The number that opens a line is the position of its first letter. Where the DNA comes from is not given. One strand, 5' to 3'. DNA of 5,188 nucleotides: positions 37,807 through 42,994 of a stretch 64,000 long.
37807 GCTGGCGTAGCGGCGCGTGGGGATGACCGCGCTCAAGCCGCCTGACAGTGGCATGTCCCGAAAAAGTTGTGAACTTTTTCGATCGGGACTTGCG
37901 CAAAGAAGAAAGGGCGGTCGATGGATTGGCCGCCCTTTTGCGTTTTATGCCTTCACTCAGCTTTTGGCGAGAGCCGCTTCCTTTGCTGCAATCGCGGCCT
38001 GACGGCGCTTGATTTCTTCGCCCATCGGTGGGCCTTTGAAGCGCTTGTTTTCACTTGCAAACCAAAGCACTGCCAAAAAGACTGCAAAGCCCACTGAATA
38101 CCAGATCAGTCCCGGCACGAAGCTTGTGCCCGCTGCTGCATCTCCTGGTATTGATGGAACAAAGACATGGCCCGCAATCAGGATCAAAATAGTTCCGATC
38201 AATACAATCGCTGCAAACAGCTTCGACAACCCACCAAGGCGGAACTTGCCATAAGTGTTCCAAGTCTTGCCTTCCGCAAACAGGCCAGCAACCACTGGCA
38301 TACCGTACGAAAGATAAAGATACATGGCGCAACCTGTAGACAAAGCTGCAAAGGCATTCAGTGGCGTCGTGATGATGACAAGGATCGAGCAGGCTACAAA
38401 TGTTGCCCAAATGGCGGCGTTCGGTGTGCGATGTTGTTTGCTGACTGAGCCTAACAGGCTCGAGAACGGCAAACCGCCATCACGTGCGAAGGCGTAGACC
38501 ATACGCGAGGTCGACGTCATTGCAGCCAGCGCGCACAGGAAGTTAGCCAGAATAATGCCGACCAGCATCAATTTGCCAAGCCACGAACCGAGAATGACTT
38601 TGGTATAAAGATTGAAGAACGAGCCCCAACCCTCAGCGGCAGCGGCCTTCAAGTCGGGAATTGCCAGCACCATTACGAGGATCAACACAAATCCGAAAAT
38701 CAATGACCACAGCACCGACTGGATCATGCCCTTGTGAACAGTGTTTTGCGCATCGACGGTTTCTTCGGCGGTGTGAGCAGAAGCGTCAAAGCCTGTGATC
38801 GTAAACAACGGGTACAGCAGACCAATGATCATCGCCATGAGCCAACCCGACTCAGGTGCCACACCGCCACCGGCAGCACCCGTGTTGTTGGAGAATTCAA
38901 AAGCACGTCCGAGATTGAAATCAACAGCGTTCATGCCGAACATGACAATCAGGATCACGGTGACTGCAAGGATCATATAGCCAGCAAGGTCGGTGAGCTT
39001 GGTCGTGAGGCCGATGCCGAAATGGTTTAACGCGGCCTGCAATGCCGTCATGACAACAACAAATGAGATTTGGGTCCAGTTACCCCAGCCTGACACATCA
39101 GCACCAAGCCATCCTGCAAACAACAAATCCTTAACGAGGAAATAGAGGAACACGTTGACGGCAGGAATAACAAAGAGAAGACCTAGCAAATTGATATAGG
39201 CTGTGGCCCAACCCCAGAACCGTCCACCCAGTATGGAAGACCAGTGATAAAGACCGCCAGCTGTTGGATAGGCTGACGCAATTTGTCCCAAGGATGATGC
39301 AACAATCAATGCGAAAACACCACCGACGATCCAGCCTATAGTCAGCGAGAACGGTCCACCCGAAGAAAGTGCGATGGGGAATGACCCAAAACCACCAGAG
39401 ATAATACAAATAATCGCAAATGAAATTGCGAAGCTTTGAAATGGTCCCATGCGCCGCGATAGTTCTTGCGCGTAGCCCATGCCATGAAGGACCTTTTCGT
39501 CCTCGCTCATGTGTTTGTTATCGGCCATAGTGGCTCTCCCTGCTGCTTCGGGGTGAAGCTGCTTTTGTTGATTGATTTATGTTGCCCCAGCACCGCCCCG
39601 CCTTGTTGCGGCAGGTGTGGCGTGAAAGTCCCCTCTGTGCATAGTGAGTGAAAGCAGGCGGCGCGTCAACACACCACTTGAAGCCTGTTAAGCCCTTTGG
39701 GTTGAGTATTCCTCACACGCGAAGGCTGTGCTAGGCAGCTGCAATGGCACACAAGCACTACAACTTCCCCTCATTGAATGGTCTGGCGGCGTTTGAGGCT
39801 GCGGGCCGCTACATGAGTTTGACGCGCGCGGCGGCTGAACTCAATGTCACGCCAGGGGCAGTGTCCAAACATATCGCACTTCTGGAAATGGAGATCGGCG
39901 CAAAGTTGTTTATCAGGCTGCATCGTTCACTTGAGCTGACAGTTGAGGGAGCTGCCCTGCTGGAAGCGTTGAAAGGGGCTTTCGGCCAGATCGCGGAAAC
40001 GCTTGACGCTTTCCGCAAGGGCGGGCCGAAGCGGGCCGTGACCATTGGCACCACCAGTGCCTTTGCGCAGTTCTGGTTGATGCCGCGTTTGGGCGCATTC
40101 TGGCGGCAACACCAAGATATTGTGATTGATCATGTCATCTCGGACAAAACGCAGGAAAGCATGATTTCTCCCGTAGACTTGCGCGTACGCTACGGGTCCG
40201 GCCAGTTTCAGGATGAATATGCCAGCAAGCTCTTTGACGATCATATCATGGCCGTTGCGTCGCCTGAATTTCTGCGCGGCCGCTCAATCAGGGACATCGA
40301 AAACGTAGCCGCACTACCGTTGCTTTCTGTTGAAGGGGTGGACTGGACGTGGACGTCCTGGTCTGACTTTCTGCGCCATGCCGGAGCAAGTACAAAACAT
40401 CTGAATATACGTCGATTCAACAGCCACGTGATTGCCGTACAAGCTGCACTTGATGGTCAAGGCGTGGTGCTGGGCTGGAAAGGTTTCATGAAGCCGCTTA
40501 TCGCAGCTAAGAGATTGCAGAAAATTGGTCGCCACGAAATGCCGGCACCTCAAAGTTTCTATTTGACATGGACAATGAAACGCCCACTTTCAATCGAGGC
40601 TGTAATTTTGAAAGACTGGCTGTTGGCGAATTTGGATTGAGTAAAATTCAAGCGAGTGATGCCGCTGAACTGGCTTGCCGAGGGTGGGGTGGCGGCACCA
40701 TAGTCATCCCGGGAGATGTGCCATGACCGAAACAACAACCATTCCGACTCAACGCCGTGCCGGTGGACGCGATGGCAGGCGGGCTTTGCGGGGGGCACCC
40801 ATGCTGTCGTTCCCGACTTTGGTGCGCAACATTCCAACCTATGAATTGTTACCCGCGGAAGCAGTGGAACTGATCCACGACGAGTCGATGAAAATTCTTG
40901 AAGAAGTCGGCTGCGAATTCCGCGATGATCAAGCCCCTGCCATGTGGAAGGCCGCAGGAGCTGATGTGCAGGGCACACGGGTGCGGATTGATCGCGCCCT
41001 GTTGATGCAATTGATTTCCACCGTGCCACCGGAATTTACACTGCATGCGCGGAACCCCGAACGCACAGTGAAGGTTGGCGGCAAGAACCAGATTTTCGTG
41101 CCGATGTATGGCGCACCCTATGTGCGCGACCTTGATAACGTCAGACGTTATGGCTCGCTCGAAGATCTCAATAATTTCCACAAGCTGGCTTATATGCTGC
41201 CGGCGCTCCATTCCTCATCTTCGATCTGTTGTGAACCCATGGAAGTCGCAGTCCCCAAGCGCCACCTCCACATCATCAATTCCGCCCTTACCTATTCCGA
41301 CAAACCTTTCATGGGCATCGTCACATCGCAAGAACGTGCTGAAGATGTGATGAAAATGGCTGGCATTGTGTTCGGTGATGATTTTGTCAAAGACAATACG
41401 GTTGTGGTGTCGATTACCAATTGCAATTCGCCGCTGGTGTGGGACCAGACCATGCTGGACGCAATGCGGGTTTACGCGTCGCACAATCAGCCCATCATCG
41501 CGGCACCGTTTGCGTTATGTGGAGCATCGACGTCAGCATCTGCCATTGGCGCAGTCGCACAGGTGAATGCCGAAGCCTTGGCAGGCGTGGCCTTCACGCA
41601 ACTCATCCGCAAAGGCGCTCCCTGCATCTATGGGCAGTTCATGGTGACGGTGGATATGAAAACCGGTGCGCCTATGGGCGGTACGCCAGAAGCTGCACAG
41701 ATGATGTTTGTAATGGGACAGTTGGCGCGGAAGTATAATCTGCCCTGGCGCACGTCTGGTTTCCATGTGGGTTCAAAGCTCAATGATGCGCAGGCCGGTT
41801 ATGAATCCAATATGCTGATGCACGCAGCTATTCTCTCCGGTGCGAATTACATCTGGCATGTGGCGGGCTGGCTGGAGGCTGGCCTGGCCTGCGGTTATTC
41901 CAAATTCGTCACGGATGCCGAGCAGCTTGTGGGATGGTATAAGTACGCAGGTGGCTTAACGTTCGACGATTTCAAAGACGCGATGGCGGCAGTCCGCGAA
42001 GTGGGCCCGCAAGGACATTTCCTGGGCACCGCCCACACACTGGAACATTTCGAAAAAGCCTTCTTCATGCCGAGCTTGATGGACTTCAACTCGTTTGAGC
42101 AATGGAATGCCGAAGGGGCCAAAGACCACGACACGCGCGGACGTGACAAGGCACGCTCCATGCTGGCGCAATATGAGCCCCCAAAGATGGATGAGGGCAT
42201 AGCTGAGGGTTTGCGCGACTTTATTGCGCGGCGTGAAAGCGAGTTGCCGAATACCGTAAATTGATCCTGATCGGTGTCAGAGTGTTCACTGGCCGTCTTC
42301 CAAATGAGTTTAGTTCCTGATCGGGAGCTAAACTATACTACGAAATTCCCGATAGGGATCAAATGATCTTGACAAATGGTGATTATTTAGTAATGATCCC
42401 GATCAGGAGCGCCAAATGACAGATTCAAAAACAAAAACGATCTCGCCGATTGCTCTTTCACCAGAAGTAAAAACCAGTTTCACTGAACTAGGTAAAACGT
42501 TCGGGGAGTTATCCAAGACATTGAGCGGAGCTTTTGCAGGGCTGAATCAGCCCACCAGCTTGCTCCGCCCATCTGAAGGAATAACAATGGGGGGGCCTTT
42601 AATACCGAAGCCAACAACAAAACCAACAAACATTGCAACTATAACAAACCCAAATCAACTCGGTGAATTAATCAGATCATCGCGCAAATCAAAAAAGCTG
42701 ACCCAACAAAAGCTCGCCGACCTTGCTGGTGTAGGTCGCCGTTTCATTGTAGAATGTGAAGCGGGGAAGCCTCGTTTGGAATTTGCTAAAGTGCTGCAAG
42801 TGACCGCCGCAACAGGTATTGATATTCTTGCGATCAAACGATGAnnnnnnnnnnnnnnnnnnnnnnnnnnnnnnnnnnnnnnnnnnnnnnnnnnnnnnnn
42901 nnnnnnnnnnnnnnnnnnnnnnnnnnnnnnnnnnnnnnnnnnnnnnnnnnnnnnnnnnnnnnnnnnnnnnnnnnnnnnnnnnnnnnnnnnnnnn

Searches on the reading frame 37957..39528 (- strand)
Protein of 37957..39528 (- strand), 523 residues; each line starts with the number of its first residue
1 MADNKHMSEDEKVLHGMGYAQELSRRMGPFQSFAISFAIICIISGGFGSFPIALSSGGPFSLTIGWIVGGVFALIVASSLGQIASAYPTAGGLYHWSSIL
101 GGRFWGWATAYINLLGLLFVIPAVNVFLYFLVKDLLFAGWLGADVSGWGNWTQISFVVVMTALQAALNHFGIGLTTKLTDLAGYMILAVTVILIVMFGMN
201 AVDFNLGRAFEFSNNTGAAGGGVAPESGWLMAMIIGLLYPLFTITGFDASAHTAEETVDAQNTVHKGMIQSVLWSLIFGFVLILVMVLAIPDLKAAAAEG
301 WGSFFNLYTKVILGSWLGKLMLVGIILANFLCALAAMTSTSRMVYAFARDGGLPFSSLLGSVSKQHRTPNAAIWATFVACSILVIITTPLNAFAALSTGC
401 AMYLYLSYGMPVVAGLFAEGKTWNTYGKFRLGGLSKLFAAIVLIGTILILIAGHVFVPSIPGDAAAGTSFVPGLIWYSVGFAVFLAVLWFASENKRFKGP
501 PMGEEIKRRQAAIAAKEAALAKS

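Call 16: search_protein_families(library=ncbifam, proteins=[window:37957-39528:-], max_evalue=0.00001)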
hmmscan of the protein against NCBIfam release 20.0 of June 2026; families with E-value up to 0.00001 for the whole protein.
window:37957-39528:- (523 aa): 6 families
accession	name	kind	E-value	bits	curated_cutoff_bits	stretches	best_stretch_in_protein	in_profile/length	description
TIGR00907.1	2A0304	subfamily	8.9e-65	219.4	598.3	1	16-500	3-482/482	amino acid permease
TIGR03428.1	ureacarb_perm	hypoth_equivalog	6.6e-37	127.5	740.45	1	14-438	2-419/475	permease, urea carboxylase system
TIGR00909.1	2A0306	subfamily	1.8e-19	70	556.8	1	23-410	1-368/429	amino acid transporter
NF053761.1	BrChAATpBcaP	equivalog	2.4e-11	43.3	690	1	14-397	11-377/460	branched-chain amino acid transporter BcaP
TIGR00913.1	2A0310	subfamily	6.1e-08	31.8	578.7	1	50-382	26-352/480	amino acid permease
TIGR00908.1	2A0305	equivalog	1.3e-06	27.6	381.75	1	21-406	3-361/442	ethanolamine permease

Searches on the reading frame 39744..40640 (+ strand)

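Call 16: search_protein_families(library=ncbifam, proteins=[window:39744-40640:+], max_evalue=0.00001)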
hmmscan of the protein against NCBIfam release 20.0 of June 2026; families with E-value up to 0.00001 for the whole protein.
window:39744-40640:+ (298 aa): 41 families (the best 25 are shown)
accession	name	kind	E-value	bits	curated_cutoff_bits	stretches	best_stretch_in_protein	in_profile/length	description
NF008352.0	PRK11139.1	subfamily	5.1e-63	213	288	1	7-296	4-291/305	transcriptional regulator GcvA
TIGR03418.1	chol_sulf_TF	equivalog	2.5e-56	190.8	324.8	1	10-295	2-290/291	choline sulfate utilization transcriptional regulator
NF007491.0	PRK10086.1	equivalog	2.3e-39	135.1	316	1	7-294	15-306/313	DNA-binding transcriptional regulator DsdC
NF041130.1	PenR_Burk_TF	exception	8.7e-35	120.3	625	1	10-296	9-288/292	beta-lactamase transcriptional regulator PenR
TIGR02036.1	dsdC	equivalog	7.6e-32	110.5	352.4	1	10-288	9-294/302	DNA-binding transcriptional regulator DsdC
NF040786.1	LysR_Sec_metab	equivalog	3e-17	62.6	250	1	11-286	3-287/298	selenium metabolism-associated LysR family transcriptional regulator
NF040888.1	trans_reg_YafC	equivalog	5.3e-16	58.3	470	1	14-182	8-178/293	DNA-binding transcriptional regulator YafC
NF007315.1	PRK09801.1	equivalog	6e-14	51.7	398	1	22-260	19-260/301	L-tartrate utilization transcriptional activator TtdR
TIGR03339.1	phn_lysR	subfamily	2.3e-13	50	341.1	1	14-174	2-164/279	aminoethylphosphonate catabolism associated LysR family transcriptional regulator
NF047354.1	trans_reg_GltC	equivalog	2.3e-12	47.1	300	1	26-141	18-135/290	glutamate biosynthesis transcriptional regulator GltC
NF045990.1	TransRegCbbRRhodb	equivalog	2.3e-12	46.6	450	1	10-295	7-298/304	LysR family regulator CbbR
NF009888.0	PRK13348.1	subfamily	2.5e-11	43.1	297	1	13-135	7-128/302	HTH-type transcriptional regulator ArgP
NF002964.0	PRK03635.1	subfamily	2.9e-11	43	197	1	14-266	8-262/297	ArgP/LysG family DNA-binding transcriptional regulator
NF047711.1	PutUtilRegPtrR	equivalog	5.3e-11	42.1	400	1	11-131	3-123/283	putrescine utilization regulator PtrR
TIGR02424.1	TF_pcaQ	equivalog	8.3e-11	41.3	303.8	1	14-116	8-111/300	pca operon transcription factor PcaQ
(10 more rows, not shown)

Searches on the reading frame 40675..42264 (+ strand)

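Call 16: search_protein_families(library=ncbifam, proteins=[window:40675-42264:+], max_evalue=0.00001)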
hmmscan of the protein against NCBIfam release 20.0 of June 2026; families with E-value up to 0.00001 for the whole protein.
window:40675-42264:+ (529 aa): 1 family
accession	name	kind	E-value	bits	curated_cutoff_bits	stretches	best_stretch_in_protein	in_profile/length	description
TIGR02369.2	trimeth_pyl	equivalog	8.6e-83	278.4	525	1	57-519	4-467/469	[trimethylamine--corrinoid protein] Co-methyltransferase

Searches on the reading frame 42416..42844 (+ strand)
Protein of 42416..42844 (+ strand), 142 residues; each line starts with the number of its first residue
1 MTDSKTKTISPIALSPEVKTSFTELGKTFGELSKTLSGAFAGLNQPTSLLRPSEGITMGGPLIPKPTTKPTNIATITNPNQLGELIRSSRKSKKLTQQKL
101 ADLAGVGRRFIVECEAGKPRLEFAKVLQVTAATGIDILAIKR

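Call 16: search_protein_families(library=ncbifam, proteins=[window:42416-42844:+], max_evalue=0.00001)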
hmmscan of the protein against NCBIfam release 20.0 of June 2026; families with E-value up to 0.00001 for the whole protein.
window:42416-42844:+ (142 aa): 2 families
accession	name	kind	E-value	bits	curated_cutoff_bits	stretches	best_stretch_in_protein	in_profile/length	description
TIGR03070.1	couple_hipB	subfamily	1.8e-20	72.6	71.65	1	81-136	2-57/58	type II toxin-antitoxin system Y4mF family antitoxin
NF006015.0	PRK08154.1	subfamily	6.6e-06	25.5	204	1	80-135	29-84/314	anaerobic benzoate catabolism transcriptional regulator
